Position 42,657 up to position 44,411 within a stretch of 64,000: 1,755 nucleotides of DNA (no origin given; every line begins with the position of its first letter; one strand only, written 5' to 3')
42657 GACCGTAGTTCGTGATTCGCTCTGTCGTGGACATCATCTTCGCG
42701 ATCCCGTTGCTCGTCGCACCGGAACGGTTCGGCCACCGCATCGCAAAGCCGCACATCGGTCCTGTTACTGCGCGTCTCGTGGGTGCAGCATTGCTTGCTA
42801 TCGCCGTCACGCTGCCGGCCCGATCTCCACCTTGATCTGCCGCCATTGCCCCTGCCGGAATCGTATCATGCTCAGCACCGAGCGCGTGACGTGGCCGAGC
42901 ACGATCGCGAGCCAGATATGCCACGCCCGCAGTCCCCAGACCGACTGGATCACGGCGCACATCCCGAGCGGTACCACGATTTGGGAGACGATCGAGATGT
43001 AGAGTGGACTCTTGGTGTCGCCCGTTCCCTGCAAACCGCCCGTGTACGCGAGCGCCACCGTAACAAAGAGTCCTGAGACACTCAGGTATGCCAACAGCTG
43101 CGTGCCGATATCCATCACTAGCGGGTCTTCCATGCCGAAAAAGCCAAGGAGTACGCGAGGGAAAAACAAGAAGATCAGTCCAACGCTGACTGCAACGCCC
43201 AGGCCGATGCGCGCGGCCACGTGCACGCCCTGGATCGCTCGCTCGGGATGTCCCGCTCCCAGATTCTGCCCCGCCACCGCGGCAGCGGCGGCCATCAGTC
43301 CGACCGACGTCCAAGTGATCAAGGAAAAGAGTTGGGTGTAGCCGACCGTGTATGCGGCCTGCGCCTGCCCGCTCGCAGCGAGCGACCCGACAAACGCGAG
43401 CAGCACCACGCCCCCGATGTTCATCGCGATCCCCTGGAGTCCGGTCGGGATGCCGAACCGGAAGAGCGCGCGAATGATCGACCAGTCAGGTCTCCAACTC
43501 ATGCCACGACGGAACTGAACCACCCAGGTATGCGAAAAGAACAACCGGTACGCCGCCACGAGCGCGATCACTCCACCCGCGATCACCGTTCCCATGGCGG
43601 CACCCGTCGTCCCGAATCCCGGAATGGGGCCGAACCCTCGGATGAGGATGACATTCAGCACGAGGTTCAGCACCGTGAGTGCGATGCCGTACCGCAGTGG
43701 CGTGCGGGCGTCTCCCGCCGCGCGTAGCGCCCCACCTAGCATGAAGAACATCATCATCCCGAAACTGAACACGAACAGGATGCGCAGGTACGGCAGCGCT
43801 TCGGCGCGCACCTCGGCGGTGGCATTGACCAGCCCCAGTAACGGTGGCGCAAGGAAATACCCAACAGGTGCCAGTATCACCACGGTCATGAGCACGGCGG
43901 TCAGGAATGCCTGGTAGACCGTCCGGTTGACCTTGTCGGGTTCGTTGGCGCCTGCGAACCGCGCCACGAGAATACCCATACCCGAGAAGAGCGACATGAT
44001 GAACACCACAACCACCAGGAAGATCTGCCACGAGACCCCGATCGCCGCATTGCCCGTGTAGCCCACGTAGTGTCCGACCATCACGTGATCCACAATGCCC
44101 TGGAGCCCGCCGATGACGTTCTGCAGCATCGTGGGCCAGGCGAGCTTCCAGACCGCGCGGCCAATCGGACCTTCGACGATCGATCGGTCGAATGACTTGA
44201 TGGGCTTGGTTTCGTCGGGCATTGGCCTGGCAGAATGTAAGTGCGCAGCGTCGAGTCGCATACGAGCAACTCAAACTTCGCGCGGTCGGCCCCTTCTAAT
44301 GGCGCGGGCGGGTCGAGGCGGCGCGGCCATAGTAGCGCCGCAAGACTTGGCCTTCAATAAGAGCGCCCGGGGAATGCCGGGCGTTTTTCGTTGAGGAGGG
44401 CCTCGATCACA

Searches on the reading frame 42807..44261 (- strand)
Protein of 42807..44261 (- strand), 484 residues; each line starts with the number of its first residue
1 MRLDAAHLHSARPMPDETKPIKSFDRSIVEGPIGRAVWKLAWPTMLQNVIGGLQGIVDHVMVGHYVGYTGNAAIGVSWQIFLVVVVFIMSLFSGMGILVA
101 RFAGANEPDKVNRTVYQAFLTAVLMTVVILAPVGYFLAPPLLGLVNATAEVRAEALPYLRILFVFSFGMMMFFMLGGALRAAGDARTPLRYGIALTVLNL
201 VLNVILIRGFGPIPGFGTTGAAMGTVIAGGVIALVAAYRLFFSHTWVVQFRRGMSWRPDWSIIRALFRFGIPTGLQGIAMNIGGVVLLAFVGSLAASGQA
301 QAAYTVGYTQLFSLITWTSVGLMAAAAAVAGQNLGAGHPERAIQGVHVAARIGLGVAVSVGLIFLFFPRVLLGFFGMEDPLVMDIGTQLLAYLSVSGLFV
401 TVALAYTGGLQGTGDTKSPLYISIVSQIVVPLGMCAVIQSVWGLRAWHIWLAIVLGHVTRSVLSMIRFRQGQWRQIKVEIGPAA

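Call 3: search_protein_families(library=pfam, proteins=[window:42807-44261:-], max_evalue=0.01)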
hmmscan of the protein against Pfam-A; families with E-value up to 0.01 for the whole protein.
window:42807-44261:- (484 aa): 1 family
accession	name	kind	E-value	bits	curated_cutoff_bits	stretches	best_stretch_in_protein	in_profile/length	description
PF01554.23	MatE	-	1.1e-45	155.6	24.9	2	43-205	1-161/161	MatE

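Call 4: search_protein_families(library=ncbifam, proteins=[window:42807-44261:-], max_evalue=0.01)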
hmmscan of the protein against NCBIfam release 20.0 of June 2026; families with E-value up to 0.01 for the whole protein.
window:42807-44261:- (484 aa): 11 families
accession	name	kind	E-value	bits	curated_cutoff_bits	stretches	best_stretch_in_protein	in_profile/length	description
TIGR00797.1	matE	subfamily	3.8e-59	200.6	147.4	1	43-450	1-396/396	MATE family efflux transporter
NF041801.1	MATE_SolL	equivalog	3.9e-47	161.1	780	1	27-476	12-454/458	solanimycin export family MATE transporter SolL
NF007562.1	PRK10189.1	equivalog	2.3e-24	86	465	1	35-474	27-463/470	EmmdR/YeeO family multidrug/toxin efflux MATE transporter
NF007130.1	PRK09575.1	equivalog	1.1e-20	74.4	445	1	33-463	4-422/435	MATE family efflux transporter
NF001214.0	PRK00187.1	equivalog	4.1e-20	72.2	449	1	37-469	12-442/464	NorM family multidrug efflux MATE transporter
NF052396.1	MATE_WgkD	equivalog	1.2e-16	60.7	510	1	37-469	5-424/428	tryglysin-associated MATE efflux transporter WgkD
NF000217.1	MATE_multi_FepA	equivalog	4.3e-16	59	900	1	42-458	22-425/443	multidrug efflux MATE transporter FepA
NF000131.1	MATE_multi_MepA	equivalog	1.7e-14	53.9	850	1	31-452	12-419/451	multidrug efflux MATE transporter MepA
NF007690.0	PRK10367.1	equivalog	2.7e-09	36.4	409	1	35-460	9-420/441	MATE family efflux transporter DinF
NF041358.1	GntT_guanitoxin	equivalog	6.1e-08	32.1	525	1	37-467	15-433/438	guanitoxin biosynthesis MATE family efflux transporter GntT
NF045539.1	MATE_efflux1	equivalog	5e-05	22.6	350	1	106-283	69-240/411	MATE family Na+-driven efflux transporter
